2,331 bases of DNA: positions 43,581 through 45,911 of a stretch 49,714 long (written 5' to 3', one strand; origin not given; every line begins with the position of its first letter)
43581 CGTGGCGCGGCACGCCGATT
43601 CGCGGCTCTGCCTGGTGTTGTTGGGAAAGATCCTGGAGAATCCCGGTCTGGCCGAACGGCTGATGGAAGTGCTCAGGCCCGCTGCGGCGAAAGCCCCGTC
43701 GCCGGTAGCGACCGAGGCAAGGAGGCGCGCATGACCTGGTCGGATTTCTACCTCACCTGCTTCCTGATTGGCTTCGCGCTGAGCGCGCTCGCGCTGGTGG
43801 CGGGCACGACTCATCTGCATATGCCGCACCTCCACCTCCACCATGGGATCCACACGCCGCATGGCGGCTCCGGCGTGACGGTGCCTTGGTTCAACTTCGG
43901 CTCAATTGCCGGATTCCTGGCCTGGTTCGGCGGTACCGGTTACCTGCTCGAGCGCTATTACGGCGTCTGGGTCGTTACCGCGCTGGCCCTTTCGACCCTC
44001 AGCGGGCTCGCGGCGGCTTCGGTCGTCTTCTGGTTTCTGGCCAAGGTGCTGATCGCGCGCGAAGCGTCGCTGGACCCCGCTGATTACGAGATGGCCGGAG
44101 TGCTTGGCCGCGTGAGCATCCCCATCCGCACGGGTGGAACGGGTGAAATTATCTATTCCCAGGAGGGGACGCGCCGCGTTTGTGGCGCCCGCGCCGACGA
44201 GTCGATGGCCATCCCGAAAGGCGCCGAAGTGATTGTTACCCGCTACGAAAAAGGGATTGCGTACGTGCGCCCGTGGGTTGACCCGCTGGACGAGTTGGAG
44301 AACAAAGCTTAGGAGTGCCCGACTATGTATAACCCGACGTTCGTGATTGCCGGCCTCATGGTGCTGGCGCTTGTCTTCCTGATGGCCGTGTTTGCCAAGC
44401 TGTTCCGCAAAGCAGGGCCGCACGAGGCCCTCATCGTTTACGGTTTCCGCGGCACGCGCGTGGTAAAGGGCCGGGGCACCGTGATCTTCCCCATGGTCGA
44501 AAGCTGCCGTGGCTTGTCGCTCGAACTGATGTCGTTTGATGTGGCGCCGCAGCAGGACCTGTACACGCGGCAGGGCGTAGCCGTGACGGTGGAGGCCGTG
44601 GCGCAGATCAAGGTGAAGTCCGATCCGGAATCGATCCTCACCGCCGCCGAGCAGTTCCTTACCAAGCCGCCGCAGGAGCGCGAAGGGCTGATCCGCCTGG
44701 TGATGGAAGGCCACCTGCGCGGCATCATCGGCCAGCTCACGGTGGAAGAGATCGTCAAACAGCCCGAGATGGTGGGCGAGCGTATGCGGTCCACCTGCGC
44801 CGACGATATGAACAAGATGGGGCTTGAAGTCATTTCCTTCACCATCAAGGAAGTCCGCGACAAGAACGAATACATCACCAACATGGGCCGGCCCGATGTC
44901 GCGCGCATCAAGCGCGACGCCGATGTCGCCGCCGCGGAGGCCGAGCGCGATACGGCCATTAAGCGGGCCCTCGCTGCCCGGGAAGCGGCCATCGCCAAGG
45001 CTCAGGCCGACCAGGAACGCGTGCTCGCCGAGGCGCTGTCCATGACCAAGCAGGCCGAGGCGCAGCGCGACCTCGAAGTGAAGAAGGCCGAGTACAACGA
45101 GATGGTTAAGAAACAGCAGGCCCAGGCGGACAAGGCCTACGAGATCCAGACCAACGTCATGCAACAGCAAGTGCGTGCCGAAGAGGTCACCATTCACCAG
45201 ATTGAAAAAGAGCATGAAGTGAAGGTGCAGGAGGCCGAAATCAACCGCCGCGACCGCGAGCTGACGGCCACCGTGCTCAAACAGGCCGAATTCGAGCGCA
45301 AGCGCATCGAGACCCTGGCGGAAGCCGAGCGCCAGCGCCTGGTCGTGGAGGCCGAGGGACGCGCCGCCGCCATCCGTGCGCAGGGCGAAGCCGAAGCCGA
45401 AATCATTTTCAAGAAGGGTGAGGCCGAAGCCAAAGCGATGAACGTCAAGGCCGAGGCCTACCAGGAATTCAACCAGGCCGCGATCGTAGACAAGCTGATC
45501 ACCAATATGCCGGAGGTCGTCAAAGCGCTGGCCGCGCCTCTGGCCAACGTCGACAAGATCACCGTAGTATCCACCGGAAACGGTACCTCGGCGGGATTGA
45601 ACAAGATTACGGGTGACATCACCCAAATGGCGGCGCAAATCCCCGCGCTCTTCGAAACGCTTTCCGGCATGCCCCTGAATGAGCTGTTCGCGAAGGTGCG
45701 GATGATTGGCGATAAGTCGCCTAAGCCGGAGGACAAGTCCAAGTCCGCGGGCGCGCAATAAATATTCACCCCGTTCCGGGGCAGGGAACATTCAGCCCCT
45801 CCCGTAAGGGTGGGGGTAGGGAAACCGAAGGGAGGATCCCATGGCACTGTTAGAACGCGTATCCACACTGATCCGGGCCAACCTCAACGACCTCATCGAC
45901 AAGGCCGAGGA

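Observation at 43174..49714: Composite XRE - NfeD - flotillin - PspA - YjfI-like - PspA - DUF4178-like - unknown locus: candidate undescribed membrane-stress/remodelling system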

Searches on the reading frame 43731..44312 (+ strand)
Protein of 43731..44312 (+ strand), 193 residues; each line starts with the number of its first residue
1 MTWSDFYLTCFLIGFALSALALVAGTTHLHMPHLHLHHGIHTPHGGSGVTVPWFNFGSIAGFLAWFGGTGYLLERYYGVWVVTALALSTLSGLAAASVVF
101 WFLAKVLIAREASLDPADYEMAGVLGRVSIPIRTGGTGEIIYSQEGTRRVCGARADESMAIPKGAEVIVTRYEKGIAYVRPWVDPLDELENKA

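Call 5: search_protein_families(library=pfam, proteins=[window:43731-44312:+], max_evalue=0.01)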
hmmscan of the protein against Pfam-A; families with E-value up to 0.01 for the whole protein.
window:43731-44312:+ (193 aa): 0 families

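Call 6: search_protein_families(library=ncbifam, proteins=[window:43731-44312:+], max_evalue=0.01)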
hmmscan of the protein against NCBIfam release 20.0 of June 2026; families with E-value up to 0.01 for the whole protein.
window:43731-44312:+ (193 aa): 0 families

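Call 7: search_protein_families(library=pfam, proteins=[window:43731-44312:+], max_evalue=10)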
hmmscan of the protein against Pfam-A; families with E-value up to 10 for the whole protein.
window:43731-44312:+ (193 aa): 1 family
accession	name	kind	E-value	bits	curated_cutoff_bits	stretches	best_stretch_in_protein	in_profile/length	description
PF01957.25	NfeD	-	0.062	14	29.1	1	153-181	30-57/57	NfeD-like C-terminal, partner-binding domain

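Call 14: search_solved_structures(query=window:43731-44312:+, max_evalue=10, show_alignments=2)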
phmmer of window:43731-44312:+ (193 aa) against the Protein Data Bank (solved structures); distinct sequences matched with E-value up to 10: 1.
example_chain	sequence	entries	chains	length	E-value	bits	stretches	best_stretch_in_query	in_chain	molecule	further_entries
2k14_A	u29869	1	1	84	0.82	12.6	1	110-182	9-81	YuaF protein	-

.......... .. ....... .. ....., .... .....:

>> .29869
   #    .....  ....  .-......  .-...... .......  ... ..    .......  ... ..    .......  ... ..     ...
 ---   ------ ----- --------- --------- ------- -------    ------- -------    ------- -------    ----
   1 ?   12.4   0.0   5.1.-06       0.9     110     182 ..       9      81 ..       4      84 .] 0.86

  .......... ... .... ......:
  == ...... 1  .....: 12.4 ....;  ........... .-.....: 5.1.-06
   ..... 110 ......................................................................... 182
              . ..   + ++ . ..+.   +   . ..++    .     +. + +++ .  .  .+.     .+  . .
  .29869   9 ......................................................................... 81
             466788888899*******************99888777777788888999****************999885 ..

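Call 67: search_solved_structures(query=A4, max_evalue=10, show_alignments=1)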
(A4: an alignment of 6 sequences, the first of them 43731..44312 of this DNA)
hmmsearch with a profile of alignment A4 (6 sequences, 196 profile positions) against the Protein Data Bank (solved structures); distinct sequences matched with E-value up to 10: 1.
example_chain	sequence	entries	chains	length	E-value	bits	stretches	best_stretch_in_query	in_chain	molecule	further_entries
2k14_A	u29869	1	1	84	0.0078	19.2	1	112-186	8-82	YuaF protein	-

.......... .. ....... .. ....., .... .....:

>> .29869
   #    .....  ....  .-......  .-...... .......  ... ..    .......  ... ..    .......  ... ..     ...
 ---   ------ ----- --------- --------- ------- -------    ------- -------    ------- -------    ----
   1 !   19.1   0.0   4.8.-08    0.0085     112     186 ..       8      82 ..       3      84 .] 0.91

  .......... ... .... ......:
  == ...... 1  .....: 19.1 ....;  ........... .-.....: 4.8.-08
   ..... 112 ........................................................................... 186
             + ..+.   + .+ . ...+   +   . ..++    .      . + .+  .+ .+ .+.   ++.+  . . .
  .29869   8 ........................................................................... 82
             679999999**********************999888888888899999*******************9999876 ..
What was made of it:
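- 43731..44312 (+): g2: NfeD-family membrane protein of the YuaF/YqiJ type. It has three apparent TM segments (by eye), a His-rich loop between the first two, and a C-terminal OB-like soluble domain. The family profile finds only YuaF 2k14, E = 0.0078 (call 67).
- On NfeD (YuaF/YqiJ type): The family profile hits only YuaF 2k14, E = 0.0078, across its whole soluble domain (call 67).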

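Call 91: search_protein_families(library=padloc, proteins=[window:43731-44312:+], max_evalue=0.001)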
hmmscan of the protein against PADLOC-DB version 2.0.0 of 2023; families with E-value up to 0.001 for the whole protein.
window:43731-44312:+ (193 aa): 0 families

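Call 112: find_homologous_proteins(query=window:43731-44312:+, max_evalue=0.001)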
Query window:43731-44312:+ (193 aa): 7537 proteins with E <= 0.001 among 8000 candidates; the best 120 are listed.
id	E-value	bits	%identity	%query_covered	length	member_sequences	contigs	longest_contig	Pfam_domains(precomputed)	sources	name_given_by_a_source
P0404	4.6e-126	436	100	100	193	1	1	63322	PF25842.1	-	-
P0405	3.2e-100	352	78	99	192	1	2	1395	PF25842.1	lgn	-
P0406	6.1e-100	351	79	98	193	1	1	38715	PF25842.1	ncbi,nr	ncbi:MAG: hypothetical protein C5B51_00285 [Terriglobia bacterium]|nr:MAG: hypothetical protein C5B5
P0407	1.4e-99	350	79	99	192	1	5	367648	PF25842.1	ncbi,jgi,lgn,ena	-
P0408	2.2e-99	349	77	99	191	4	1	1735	PF25842.1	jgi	jgi:membrane protein implicated in regulation of membrane protease activity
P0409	2.5e-99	349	77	100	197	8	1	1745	PF25842.1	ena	-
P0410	3.7e-99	348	78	99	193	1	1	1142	PF25842.1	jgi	-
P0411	3.8e-99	348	76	100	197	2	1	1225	PF25842.1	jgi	jgi:membrane protein implicated in regulation of membrane protease activity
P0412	7.3e-99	347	77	99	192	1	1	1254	PF25842.1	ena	-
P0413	8.1e-99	347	76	100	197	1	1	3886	PF25842.1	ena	-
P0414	8.6e-99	347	76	100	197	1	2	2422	PF25842.1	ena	-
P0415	1.0e-98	347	78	99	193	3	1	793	PF25842.1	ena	-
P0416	1.2e-98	347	78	99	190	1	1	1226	PF25842.1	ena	-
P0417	2.0e-98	346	77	99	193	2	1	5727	PF25842.1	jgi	-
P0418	2.7e-98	346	76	100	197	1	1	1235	PF25842.1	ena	-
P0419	3.6e-98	345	76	99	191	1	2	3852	PF25842.1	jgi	jgi:membrane protein implicated in regulation of membrane protease activity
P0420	3.9e-98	345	77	99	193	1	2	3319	PF25842.1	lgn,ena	-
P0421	4.0e-98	345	76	100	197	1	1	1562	PF25842.1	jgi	-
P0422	4.5e-98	345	76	100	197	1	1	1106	PF25842.1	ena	-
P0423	5.9e-98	344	76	99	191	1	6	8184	PF25842.1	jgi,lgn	jgi:membrane protein implicated in regulation of membrane protease activity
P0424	6.2e-98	344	77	99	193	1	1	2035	PF25842.1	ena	-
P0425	6.2e-98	344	78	99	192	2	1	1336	PF25842.1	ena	-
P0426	6.5e-98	344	78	99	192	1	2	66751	PF25842.1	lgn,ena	-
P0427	7.9e-98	344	76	99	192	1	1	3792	PF25842.1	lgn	-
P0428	1.1e-97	344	76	99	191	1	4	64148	PF25842.1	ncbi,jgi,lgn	jgi:membrane protein implicated in regulation of membrane protease activity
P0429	1.4e-97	343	76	99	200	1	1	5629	PF25842.1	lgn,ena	-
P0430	1.5e-97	343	77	99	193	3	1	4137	PF25842.1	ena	-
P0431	1.7e-97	343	76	100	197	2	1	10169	PF25842.1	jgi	jgi:membrane protein implicated in regulation of membrane protease activity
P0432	1.8e-97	343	76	99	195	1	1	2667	PF25842.1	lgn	-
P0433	2.0e-97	343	76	100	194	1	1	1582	PF25842.1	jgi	jgi:membrane protein implicated in regulation of membrane protease activity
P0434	2.1e-97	343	76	100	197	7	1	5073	PF25842.1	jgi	jgi:membrane protein implicated in regulation of membrane protease activity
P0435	2.4e-97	343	78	99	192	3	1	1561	PF25842.1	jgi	-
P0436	2.5e-97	342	76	99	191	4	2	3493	PF25842.1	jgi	jgi:membrane protein implicated in regulation of membrane protease activity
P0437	2.9e-97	342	76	100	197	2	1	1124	PF25842.1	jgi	jgi:membrane protein implicated in regulation of membrane protease activity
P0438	3.3e-97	342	77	99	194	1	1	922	PF25842.1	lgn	-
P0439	3.4e-97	342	77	99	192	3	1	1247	PF25842.1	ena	-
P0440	3.6e-97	342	76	99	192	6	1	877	PF25842.1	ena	-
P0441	3.6e-97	342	76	100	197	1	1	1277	PF25842.1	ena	-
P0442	3.8e-97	342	77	99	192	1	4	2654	PF25842.1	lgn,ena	-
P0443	4.4e-97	342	77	99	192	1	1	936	PF25842.1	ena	-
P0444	5.4e-97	341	76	99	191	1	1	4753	PF25842.1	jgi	jgi:membrane protein implicated in regulation of membrane protease activity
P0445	6.1e-97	341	75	100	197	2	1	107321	PF25842.1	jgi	jgi:membrane protein implicated in regulation of membrane protease activity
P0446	6.7e-97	341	75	100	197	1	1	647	PF25842.1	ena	-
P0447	6.9e-97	341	80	98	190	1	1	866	PF25842.1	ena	-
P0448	1.0e-96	340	76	99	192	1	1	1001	PF25842.1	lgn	-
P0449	1.3e-96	340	76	99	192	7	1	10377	PF25842.1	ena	-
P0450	1.4e-96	340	75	99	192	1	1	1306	PF25842.1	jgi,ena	-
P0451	1.7e-96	340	75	100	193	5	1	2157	PF25842.1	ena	-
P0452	1.9e-96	340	76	99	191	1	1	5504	PF25842.1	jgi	jgi:membrane protein implicated in regulation of membrane protease activity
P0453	2.4e-96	339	75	99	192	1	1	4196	PF25842.1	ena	-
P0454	2.7e-96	339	75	99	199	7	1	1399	PF25842.1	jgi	jgi:membrane protein implicated in regulation of membrane protease activity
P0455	2.8e-96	339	74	100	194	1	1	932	PF25842.1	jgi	-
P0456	2.9e-96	339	75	99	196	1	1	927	PF25842.1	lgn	-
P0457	2.9e-96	339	76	99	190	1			PF25842.1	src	-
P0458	3.1e-96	339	76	100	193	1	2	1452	PF25842.1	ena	-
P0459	3.3e-96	339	76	99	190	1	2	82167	PF25842.1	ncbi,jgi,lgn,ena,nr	ncbi:MAG TPA: NfeD family protein [Bryobacteraceae bacterium]|nr:NfeD family protein [Bryobacteracea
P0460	5.5e-96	338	76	100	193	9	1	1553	PF25842.1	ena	-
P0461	5.6e-96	338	76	99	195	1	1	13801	PF25842.1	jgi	jgi:membrane protein implicated in regulation of membrane protease activity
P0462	7.6e-96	338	75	99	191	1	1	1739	PF25842.1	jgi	jgi:membrane protein implicated in regulation of membrane protease activity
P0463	9.3e-96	337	75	99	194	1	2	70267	PF25842.1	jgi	jgi:membrane protein implicated in regulation of membrane protease activity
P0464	9.5e-96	337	75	100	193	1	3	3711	PF25842.1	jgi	jgi:membrane protein implicated in regulation of membrane protease activity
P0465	1.1e-95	337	74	100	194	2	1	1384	PF25842.1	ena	-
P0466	1.2e-95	337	74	99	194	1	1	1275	PF25842.1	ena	-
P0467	1.3e-95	337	74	99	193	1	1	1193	PF25842.1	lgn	-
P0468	1.7e-95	336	75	100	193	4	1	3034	PF25842.1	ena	-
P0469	1.8e-95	336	77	99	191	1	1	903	PF25842.1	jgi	jgi:membrane protein implicated in regulation of membrane protease activity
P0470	1.9e-95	336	74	99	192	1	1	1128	PF25842.1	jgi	jgi:membrane protein implicated in regulation of membrane protease activity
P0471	1.9e-95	336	74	100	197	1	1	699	PF25842.1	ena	-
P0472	2.0e-95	336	75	100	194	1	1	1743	PF25842.1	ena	-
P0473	2.7e-95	336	77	99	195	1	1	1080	PF25842.1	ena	-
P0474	2.9e-95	336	74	100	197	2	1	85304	PF25842.1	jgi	jgi:membrane protein implicated in regulation of membrane protease activity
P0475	3.6e-95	335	75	100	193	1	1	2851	PF25842.1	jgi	jgi:hypothetical protein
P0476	5.0e-95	335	75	100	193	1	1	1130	PF25842.1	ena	-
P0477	5.5e-95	335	75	100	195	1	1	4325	PF25842.1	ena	-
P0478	6.0e-95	335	76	99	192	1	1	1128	PF25842.1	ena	-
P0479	6.2e-95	335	76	99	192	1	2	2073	PF25842.1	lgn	-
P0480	7.8e-95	334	76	97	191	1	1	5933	PF25842.1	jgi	jgi:membrane protein implicated in regulation of membrane protease activity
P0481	7.9e-95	334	73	100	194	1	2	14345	PF25842.1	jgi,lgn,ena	-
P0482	9.3e-95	334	75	97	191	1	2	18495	PF25842.1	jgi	jgi:membrane protein implicated in regulation of membrane protease activity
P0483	9.3e-95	334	75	99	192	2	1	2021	PF25842.1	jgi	-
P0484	1.1e-94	334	74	99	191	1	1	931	PF25842.1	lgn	-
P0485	1.3e-94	334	76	99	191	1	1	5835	PF25842.1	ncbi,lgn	-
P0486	1.3e-94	334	74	99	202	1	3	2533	PF25842.1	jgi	jgi:membrane protein implicated in regulation of membrane protease activity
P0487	1.6e-94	333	74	99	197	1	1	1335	PF25842.1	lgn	-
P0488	1.7e-94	333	75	99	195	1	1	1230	PF25842.1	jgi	jgi:membrane protein implicated in regulation of membrane protease activity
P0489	2.0e-94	333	75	99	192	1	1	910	PF25842.1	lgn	-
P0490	2.3e-94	333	76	97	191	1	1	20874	PF25842.1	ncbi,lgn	-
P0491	2.4e-94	333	73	99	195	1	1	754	PF25842.1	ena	-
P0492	2.5e-94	333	72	99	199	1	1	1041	PF25842.1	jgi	jgi:membrane protein implicated in regulation of membrane protease activity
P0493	2.5e-94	333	73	99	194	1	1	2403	PF25842.1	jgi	jgi:hypothetical protein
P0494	2.5e-94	333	76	99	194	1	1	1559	PF25842.1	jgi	jgi:membrane protein implicated in regulation of membrane protease activity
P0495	2.8e-94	332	76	97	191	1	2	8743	PF25842.1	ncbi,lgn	-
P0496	2.9e-94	332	73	100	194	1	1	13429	PF25842.1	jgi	jgi:membrane protein implicated in regulation of membrane protease activity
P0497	3.4e-94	332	76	99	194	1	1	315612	PF25842.1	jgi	jgi:hypothetical protein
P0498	3.5e-94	332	73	99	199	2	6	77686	PF25842.1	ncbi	ncbi:MAG: NfeD family protein [Bryobacteraceae bacterium]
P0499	3.6e-94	332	71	100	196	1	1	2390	PF25842.1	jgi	jgi:membrane protein implicated in regulation of membrane protease activity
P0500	4.3e-94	332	74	99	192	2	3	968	PF25842.1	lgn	-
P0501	4.6e-94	332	74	100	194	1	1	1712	PF25842.1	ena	-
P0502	5.0e-94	332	73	100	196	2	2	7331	PF25842.1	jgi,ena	-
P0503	7.5e-94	331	75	99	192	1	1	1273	PF25842.1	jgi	-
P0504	8.9e-94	331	72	100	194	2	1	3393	PF25842.1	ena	-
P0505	1.1e-93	331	74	100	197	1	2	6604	PF25842.1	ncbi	-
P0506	1.5e-93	330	72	99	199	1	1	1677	PF25842.1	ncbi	-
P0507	1.5e-93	330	73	100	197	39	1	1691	PF25842.1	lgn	-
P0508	1.6e-93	330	73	100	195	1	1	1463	PF25842.1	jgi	jgi:membrane protein implicated in regulation of membrane protease activity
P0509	1.7e-93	330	75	99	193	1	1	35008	PF25842.1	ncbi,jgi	ncbi:MAG TPA: hypothetical protein VGF16_01915 [Bryobacteraceae bacterium]|jgi:hypothetical protein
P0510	1.9e-93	330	76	99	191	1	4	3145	PF25842.1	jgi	jgi:hypothetical protein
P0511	2.0e-93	330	72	100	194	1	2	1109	PF25842.1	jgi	jgi:membrane protein implicated in regulation of membrane protease activity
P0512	2.3e-93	330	73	100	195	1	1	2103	PF25842.1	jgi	jgi:membrane protein implicated in regulation of membrane protease activity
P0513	2.7e-93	329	76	99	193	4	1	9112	PF25842.1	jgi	-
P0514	2.9e-93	329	75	97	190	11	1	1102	PF25842.1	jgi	jgi:membrane protein implicated in regulation of membrane protease activity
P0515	3.7e-93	329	73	99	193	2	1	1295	PF25842.1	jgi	jgi:hypothetical protein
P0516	4.7e-93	328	74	99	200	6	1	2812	PF25842.1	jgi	jgi:membrane protein implicated in regulation of membrane protease activity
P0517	6.0e-93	328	74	99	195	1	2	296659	PF25842.1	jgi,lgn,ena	-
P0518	6.8e-93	328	73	99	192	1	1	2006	PF25842.1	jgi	jgi:membrane protein implicated in regulation of membrane protease activity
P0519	7.0e-93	328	75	99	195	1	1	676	PF25842.1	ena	-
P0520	7.0e-93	328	75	97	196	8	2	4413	PF25842.1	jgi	jgi:membrane protein implicated in regulation of membrane protease activity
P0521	7.7e-93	328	68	100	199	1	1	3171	PF25842.1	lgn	-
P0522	1.1e-92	327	73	100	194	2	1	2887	PF25842.1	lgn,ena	-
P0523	1.2e-92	327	73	98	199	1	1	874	PF25842.1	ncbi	-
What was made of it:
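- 43731..44312 (+): Precomputed PF25842 NfeD_TM on the exact protein and on all 120 best hits (call 112).
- On NfeD (YuaF/YqiJ type): Precomputed PF25842 NfeD_TM on the exact window protein and on all 120 best relatives (call 112).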

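Call 113: find_encoding_contigs(protein=P0406, flank=5000, max_places=1)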
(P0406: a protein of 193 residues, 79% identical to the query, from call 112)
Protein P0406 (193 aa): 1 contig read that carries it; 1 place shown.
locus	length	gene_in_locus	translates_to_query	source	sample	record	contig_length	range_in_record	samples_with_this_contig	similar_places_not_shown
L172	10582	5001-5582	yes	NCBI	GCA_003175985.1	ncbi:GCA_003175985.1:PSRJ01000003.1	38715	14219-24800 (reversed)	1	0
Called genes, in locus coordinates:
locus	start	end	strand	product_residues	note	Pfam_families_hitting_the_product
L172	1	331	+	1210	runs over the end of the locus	PF02463:SMC_N, PF13175:AAA_15 (weak), PF13304:AAA_21 (faint), PF13476:AAA_23, PF06470:SMC_hinge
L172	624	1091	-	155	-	-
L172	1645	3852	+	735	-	PF09586:YfhO (weak)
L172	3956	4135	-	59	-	-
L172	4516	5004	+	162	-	PF01381:HTH_3 (weak)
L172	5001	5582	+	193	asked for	PF25842:NfeD_TM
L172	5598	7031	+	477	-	PF01145:Band_7, PF15975:Flot (weak)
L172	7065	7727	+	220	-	PF04012:PspA_IM30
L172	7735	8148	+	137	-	PF20393:Pro_CA_2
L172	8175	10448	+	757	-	PF02225:PA (weak), PF04389:Peptidase_M28, PF04253:TFR_dimer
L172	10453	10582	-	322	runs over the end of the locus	PF04199:Cyclase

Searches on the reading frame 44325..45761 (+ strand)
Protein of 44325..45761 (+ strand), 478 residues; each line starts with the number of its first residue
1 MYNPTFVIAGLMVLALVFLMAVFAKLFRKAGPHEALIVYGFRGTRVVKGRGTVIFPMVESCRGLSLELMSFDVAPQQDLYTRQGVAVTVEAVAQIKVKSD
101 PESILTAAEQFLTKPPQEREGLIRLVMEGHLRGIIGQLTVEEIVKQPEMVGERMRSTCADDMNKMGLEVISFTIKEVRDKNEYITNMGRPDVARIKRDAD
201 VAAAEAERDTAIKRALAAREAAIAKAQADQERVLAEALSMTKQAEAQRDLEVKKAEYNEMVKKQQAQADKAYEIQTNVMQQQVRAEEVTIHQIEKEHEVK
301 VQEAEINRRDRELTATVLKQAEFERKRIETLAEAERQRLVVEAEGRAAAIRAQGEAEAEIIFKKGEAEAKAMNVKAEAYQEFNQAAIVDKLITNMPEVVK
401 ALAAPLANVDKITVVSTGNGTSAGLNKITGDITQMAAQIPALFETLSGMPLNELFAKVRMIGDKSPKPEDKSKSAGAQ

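Call 5: search_protein_families(library=pfam, proteins=[window:44325-45761:+], max_evalue=0.01)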
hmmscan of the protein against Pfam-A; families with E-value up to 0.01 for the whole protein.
window:44325-45761:+ (478 aa): 2 families
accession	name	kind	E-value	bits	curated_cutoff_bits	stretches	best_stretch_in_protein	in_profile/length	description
PF01145.31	Band_7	-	1.1e-28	100.9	23.6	1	29-207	2-175/176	SPFH domain / Band 7 family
PF15975.10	Flot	-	3.4e-08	34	27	1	347-435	4-94/124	Flotillin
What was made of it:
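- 44325..45761 (+): g3: FloT-like flotillin (SPFH/Band_7 plus Flot domains), 478 aa. Band_7 E = 1e-28 and Flot E = 3e-8 (call 5).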

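Call 6: search_protein_families(library=ncbifam, proteins=[window:44325-45761:+], max_evalue=0.01)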
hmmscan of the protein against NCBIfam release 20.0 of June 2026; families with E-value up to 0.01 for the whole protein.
window:44325-45761:+ (478 aa): 1 family
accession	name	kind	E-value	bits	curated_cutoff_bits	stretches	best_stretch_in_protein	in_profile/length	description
NF058507.1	FlotScfldFlot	equivalog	5.1e-100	335.8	700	1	9-457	3-474/477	flotillin lipid rafts scaffold protein FloT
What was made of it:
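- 44325..45761 (+): NCBIfam FloT E = 5e-100 over nearly the full length, but 335.8 bits is below the equivalog cut-off of 700 (call 6).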

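Call 91: search_protein_families(library=padloc, proteins=[window:44325-45761:+], max_evalue=0.001)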
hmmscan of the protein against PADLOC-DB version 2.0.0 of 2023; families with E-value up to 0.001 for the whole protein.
window:44325-45761:+ (478 aa): 0 families
